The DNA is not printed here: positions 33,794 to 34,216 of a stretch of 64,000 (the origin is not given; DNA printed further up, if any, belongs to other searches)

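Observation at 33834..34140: Independent small gene (41-aa basic peptide) with its own promoter, SD and terminator, inserted between nrdE and nrdF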

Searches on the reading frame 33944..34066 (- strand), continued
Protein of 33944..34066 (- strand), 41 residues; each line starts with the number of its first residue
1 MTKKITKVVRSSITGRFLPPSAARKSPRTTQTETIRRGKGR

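Call 104: get_annotated_region(hit=H41, flank=3000)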
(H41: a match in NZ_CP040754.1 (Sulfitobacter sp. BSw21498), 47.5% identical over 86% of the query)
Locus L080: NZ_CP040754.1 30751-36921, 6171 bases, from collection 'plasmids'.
description: Sulfitobacter sp. BSw21498 plasmid unnamed, complete sequence
organism: Sulfitobacter sp. BSw21498 (NCBI taxid 664426)
taxonomy: Bacteria; Pseudomonadota; Alphaproteobacteria; Rhodobacterales; Roseobacteraceae; Sulfitobacter; Sulfitobacter sp. BSw21498
host: -; source: Seawater,seawater; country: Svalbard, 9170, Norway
typing (MOB-suite, as given by PLSDB): conjugative; relaxase MOBP; mating-pair formation MPF_T
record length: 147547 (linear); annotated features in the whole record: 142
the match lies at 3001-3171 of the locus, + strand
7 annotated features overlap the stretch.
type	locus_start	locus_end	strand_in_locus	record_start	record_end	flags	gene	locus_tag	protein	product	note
CDS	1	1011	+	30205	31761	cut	-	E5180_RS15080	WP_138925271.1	LA2681 family HEPN domain-containing protein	-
CDS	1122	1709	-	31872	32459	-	-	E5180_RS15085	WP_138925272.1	hypothetical protein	-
CDS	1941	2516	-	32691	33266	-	-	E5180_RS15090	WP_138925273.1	ImmA/IrrE family metallo-endopeptidase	-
CDS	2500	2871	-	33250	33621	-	-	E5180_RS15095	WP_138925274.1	helix-turn-helix transcriptional regulator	-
CDS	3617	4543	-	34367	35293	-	-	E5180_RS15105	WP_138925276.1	tyrosine-type recombinase/integrase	GO:0015074 - DNA integration [Evidence IEA]; GO:0006310 - DNA recombination [Evidence IEA]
CDS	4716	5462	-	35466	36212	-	-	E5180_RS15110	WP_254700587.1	hypothetical protein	-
CDS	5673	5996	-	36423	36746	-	-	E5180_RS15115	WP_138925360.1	helix-turn-helix domain-containing protein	-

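Call 105: get_annotated_region(hit=H39, flank=3000)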
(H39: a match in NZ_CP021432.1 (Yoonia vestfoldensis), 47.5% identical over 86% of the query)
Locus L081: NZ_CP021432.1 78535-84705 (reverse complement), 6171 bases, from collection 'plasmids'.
description: Yoonia vestfoldensis strain SMR4r plasmid pSMR4r-1, complete sequence
organism: Yoonia vestfoldensis (NCBI taxid 245188)
taxonomy: Bacteria; Pseudomonadota; Alphaproteobacteria; Rhodobacterales; Paracoccaceae; Yoonia; Yoonia vestfoldensis
host: -; source: Skeletonema marinoi strain RO5AC,Cell culture,Top-layer sediments; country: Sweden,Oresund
typing (MOB-suite, as given by PLSDB): mobilizable; replicon rep_cluster_579; relaxase MOBP
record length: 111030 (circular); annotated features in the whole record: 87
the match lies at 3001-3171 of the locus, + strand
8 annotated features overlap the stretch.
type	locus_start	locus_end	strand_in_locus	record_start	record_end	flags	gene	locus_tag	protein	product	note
CDS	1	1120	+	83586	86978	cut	-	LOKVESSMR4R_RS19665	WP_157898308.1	AAA family ATPase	-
CDS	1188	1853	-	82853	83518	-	-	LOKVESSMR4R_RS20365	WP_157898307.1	hypothetical protein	-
CDS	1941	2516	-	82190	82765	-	-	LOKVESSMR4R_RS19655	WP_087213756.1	ImmA/IrrE family metallo-endopeptidase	-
CDS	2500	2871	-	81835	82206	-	-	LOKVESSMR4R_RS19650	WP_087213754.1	helix-turn-helix domain-containing protein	-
CDS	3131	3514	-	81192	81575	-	-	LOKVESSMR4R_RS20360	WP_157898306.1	hypothetical protein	-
CDS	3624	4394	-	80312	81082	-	-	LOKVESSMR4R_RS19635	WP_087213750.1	tyrosine-type recombinase/integrase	GO:0015074 - DNA integration [Evidence IEA]; GO:0006310 - DNA recombination [Evidence IEA]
CDS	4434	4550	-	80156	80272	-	-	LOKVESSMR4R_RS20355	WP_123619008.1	site-specific integrase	-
CDS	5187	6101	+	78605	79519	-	-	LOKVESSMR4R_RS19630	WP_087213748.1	zincin-like metallopeptidase domain-containing protein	-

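Call 106: get_annotated_region(hit=H30, flank=3000)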
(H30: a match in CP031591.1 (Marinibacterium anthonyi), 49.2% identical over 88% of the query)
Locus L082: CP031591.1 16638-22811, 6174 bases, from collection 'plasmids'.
description: Marinibacterium anthonyi strain La 6 plasmid pLA6_006, complete sequence
organism: Marinibacterium anthonyi (NCBI taxid 2301217)
taxonomy: Bacteria; Pseudomonadota; Alphaproteobacteria; Rhodobacterales; Paracoccaceae; Marinibacterium; Marinibacterium anthonyi
host: -; source: Isolate culture,marine surface water; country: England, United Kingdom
typing (MOB-suite, as given by PLSDB): conjugative; relaxase MOBP; mating-pair formation MPF_T
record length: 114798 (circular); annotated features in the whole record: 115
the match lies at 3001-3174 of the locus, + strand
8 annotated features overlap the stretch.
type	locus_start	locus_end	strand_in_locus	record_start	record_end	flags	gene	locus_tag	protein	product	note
CDS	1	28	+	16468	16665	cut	-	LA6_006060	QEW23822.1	hypothetical protein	-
CDS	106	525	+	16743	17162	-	-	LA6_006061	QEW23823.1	hypothetical protein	-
CDS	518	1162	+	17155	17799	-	-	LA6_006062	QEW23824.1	hypothetical protein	-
CDS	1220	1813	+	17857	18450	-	-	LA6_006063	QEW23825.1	hypothetical protein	-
CDS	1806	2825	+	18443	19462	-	-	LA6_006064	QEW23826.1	hypothetical protein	-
CDS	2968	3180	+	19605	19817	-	-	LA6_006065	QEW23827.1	hypothetical protein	-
CDS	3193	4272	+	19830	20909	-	-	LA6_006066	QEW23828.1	hypothetical protein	-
CDS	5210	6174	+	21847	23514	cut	-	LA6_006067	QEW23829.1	Transposase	-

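Call 107: get_annotated_region(hit=H32, flank=3000)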
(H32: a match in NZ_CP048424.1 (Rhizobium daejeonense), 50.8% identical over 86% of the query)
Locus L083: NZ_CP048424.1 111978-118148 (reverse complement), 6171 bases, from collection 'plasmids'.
description: Rhizobium daejeonense strain KACC 13094 plasmid unnamed1, complete sequence
organism: Rhizobium daejeonense (NCBI taxid 240521)
taxonomy: Bacteria; Pseudomonadota; Alphaproteobacteria; Hyphomicrobiales; Rhizobiaceae; Rhizobium; Rhizobium daejeonense
host: -; source: Cell,soil; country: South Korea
typing (MOB-suite, as given by PLSDB): conjugative; relaxase MOBP,MOBP,MOBQ; mating-pair formation MPF_T
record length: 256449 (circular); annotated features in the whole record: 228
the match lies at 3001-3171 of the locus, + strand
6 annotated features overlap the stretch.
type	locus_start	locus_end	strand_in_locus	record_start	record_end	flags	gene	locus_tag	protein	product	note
CDS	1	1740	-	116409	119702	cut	-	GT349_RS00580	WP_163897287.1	TM0106 family RecB-like putative nuclease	-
CDS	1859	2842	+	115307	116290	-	-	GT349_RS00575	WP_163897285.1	WYL domain-containing protein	-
CDS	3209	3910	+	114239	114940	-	-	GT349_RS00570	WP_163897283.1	toll/interleukin-1 receptor domain-containing protein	GO:0007165 - signal transduction [Evidence IEA]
CDS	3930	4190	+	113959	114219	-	-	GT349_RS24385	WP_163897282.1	hypothetical protein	-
CDS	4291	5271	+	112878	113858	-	-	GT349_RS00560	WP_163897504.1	3'-5' exonuclease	-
CDS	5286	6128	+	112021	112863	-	-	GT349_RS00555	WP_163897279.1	DUF429 domain-containing protein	-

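Call 123: predict_structure(alignment_id=A8)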
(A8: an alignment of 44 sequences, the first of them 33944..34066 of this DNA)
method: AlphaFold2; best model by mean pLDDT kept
length: 41 residues; sequences in the alignment: 44
mean_pLDDT: 81.2   pTM: 0.48
mean pLDDT of the five models: 81.2, 77.8, 77.7, 75.8, 73.5
residues with pLDDT >= 90: 6; 70-90: 27; 50-70: 7; < 50: 1
segments of 3 or more residues with pLDDT < 50: none
pLDDT, mean of each block of 10 residues (from residue 1): 77 89 88 75 45
secondary structure, 60 per line:
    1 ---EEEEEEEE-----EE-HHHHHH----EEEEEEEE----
elements in order: E4-11 H20-25 E30-37
